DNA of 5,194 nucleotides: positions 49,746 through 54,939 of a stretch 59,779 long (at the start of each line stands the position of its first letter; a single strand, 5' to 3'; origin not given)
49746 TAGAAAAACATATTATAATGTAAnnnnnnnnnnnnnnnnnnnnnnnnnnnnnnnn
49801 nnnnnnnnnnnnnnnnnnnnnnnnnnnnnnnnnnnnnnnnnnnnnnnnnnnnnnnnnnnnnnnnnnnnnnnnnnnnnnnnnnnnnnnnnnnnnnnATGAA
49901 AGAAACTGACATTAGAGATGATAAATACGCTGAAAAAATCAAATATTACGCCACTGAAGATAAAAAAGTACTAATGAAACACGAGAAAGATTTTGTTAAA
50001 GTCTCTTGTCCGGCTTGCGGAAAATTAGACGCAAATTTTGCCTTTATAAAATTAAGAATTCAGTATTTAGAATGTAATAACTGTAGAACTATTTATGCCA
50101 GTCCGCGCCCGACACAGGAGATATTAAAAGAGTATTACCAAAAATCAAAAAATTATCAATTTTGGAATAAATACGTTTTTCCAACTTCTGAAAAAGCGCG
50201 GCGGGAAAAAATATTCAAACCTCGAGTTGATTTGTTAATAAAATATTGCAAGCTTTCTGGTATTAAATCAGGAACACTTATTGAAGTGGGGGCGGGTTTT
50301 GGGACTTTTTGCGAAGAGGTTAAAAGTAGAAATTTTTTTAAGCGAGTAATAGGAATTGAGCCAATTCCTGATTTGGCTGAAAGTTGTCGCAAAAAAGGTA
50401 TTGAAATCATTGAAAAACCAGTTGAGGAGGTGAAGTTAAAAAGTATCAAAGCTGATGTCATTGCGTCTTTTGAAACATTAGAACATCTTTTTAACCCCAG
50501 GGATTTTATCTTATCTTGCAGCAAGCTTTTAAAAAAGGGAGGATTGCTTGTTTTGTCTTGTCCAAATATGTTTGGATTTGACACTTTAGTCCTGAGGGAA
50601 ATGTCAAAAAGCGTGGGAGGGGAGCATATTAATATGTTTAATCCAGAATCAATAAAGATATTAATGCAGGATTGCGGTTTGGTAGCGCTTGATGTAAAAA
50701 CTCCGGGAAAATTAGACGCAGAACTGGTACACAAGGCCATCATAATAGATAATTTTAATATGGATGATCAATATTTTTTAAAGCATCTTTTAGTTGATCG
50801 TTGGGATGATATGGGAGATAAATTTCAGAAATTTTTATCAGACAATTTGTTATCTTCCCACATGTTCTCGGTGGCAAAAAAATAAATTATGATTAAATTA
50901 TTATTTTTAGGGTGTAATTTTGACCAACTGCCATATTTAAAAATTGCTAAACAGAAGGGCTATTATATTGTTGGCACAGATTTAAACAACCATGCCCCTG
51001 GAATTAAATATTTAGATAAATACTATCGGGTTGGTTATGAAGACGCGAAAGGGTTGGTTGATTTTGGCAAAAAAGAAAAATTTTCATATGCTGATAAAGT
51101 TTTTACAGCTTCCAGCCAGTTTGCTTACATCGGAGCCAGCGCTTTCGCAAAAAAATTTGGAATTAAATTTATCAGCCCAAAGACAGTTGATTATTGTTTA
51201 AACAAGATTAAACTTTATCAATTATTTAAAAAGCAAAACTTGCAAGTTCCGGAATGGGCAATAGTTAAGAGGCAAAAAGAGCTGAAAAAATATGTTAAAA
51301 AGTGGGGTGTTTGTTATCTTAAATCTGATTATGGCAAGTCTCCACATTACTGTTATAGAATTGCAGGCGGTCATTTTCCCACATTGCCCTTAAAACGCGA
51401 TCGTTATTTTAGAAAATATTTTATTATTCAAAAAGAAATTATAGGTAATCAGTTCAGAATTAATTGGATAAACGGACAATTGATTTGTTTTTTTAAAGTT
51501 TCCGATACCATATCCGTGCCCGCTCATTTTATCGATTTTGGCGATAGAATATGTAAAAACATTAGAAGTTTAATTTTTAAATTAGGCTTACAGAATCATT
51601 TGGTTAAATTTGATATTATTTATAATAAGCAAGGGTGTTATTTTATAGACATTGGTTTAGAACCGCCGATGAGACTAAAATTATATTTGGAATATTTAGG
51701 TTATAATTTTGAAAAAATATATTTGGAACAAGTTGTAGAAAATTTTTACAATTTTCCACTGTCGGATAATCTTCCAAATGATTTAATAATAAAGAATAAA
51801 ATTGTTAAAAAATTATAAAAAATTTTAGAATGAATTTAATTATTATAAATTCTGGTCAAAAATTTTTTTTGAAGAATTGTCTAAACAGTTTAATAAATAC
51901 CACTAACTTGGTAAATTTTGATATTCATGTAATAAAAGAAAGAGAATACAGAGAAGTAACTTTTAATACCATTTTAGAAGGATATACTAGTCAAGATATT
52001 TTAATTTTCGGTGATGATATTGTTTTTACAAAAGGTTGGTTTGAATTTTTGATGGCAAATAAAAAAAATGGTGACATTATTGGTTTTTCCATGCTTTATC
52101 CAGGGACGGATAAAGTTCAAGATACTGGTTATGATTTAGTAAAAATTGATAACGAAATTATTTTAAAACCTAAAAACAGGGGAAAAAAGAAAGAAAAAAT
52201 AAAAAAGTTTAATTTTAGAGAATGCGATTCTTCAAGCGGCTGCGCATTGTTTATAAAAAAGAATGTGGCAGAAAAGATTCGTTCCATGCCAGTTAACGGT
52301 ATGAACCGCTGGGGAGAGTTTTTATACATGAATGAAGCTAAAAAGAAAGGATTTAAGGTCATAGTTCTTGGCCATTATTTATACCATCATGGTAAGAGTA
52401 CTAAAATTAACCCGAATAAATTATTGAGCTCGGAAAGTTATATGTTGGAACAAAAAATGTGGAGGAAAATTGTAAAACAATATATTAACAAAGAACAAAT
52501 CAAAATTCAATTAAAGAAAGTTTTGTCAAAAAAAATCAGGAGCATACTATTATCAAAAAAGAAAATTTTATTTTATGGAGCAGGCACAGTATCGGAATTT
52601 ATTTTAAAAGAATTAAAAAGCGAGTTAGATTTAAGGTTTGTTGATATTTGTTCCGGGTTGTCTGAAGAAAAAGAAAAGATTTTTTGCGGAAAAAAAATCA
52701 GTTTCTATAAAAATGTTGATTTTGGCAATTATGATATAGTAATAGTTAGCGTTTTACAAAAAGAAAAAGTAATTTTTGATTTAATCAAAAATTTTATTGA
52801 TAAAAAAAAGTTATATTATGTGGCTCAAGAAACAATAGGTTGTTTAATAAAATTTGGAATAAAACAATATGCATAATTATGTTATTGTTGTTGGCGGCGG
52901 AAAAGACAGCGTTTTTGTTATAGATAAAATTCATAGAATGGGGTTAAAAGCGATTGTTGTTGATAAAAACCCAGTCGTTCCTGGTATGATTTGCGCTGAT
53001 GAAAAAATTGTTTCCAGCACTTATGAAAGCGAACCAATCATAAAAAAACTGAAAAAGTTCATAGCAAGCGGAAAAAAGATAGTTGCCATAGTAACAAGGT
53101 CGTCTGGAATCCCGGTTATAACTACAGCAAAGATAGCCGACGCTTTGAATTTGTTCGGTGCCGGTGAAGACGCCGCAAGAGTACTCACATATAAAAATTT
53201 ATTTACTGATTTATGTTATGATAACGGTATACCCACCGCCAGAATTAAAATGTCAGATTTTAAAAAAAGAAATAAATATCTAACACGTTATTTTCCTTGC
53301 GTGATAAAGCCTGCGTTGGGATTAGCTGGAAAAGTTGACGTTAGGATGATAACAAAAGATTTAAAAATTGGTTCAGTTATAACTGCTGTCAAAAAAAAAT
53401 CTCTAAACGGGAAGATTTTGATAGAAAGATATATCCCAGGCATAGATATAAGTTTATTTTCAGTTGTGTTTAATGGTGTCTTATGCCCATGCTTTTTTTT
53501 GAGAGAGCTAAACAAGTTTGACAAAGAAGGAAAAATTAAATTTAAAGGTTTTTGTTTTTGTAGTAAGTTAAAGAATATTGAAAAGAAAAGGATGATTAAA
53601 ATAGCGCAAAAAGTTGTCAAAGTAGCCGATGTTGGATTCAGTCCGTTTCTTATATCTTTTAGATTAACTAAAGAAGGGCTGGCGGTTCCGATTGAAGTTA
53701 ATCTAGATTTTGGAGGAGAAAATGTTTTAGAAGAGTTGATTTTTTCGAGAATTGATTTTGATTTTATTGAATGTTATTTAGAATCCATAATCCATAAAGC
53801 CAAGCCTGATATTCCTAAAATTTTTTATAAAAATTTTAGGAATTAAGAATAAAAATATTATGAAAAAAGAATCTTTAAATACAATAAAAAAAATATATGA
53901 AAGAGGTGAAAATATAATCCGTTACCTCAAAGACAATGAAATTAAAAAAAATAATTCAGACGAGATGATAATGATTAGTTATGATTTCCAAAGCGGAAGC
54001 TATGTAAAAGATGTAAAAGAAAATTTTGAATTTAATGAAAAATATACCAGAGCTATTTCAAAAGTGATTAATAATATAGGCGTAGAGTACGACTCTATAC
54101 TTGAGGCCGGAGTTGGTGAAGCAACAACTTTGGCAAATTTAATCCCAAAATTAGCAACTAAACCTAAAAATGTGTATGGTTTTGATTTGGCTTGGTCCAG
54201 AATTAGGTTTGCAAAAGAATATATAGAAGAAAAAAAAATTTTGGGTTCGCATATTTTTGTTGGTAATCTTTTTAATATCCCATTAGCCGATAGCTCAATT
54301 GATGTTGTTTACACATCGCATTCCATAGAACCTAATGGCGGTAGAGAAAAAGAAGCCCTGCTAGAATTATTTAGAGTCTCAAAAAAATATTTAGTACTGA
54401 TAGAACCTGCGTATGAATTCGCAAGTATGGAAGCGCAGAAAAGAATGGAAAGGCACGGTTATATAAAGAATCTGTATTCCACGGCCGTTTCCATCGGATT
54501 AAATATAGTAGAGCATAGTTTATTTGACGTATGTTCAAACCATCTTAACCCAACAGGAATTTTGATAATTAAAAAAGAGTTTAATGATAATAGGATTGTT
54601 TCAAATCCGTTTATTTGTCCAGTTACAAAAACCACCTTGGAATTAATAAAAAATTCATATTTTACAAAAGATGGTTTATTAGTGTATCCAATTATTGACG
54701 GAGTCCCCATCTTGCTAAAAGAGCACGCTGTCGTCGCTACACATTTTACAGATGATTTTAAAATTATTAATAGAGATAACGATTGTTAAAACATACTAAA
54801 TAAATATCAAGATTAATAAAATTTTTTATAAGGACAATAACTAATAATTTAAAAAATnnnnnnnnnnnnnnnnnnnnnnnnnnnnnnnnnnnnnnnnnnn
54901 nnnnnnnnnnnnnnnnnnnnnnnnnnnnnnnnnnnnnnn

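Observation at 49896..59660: Tailoring block: three ATP-grasp ligases, two zinc-ribbon methyltransferases and a YerE/YerF-like ThDP-enzyme + SDR pair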

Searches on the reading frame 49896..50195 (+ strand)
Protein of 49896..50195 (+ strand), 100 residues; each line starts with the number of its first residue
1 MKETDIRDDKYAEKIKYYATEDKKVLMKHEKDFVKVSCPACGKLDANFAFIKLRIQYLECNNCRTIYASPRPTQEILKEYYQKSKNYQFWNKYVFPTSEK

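Call 60: search_protein_families(library=pfam, proteins=[window:49896-50195:+], max_evalue=5)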
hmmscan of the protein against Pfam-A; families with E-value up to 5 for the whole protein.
window:49896-50195:+ (100 aa): 19 families
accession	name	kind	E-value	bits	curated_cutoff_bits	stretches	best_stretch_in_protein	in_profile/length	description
PF01873.23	eIF-5_eIF-2B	-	0.003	17.9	27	1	7-64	61-115/117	Domain found in IF2B/IF5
PF22747.2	Zn_ribbon_DUF2089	-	0.0031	18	27.6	1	52-66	7-21/32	DUF2089 zinc ribbon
PF09526.16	DUF2387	-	0.0053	17.2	25.9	1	37-79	10-50/72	Probable metal-binding protein (DUF2387)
PF01667.23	Ribosomal_S27e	-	0.0072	16.5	24.5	1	32-71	4-40/55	Ribosomal protein S27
PF13248.11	Zn_ribbon_3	-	0.0079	16.1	27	1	35-44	2-11/26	zinc-ribbon domain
PF12760.12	Zn_ribbon_IS1595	-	0.009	16.4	25.4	1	36-65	19-45/46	Transposase zinc-ribbon domain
PF24868.1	YABBY_N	-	0.016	15.2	28.6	1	54-76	5-27/60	YABBY, N-terminal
PF08475.15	Baculo_VP91_N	-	0.018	15.2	24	1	11-86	109-181/192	Viral capsid protein 91 N-terminal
PF00236.23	Hormone_6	-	0.022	15.2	25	1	30-75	4-48/96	Glycoprotein hormone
PF14354.12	Lar_restr_allev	-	0.029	15.1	28.6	1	37-92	5-56/58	Restriction alleviation protein Lar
PF07282.18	Cas12f1-like_TNB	-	0.037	14.6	26.3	1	12-65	5-48/60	Cas12f1-like, TNB domain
PF13717.11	Zn_ribbon_4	-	0.086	13.2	30.3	0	34-43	24-33/36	zinc-ribbon domain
PF23546.1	Zn_ribbon_TOP3B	-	0.1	12.7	27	1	41-70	9-38/40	DNA topoisomerase 3-beta zinc ribbon domain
PF24460.1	DUF7575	-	0.13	12.1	28.5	1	36-49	4-18/28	Domain of unknown function (DUF7575)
PF08209.17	Sgf11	-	0.19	11.8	26.4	0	56-64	3-12/33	Sgf11 (transcriptional regulation protein)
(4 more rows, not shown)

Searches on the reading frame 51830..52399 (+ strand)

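Call 60: search_protein_families(library=pfam, proteins=[window:51830-52399:+], max_evalue=5)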
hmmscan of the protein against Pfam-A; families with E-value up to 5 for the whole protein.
window:51830-52399:+ (190 aa): 3 families
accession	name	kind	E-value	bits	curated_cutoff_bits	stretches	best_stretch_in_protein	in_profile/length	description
PF17129.9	Peptidase_M99_C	-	0.02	15.5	27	1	64-141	24-97/100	C-terminal domain of metallo-carboxypeptidase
PF02362.26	B3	-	0.032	14.6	30.1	1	63-88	59-85/101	B3 DNA binding domain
PF18349.7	PAZ_4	-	0.16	12.4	25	0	15-54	45-84/93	PAZ domain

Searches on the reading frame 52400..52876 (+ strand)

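Call 60: search_protein_families(library=pfam, proteins=[window:52400-52876:+], max_evalue=5)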
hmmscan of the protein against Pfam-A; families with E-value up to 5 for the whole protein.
window:52400-52876:+ (158 aa): 1 family
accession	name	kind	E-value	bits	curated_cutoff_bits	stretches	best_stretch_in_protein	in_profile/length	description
PF03435.24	Sacchrp_dh_NADP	-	0.084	13.7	25.1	1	56-134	1-81/129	Saccharopine dehydrogenase NADP binding domain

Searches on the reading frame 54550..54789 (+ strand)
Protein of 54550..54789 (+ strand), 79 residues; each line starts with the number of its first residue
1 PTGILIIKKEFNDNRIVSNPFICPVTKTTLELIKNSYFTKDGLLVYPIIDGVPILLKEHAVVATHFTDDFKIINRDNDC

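Call 60: search_protein_families(library=pfam, proteins=[window:54550-54789:+], max_evalue=5)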
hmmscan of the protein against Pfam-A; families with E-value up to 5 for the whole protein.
window:54550-54789:+ (79 aa): 0 families
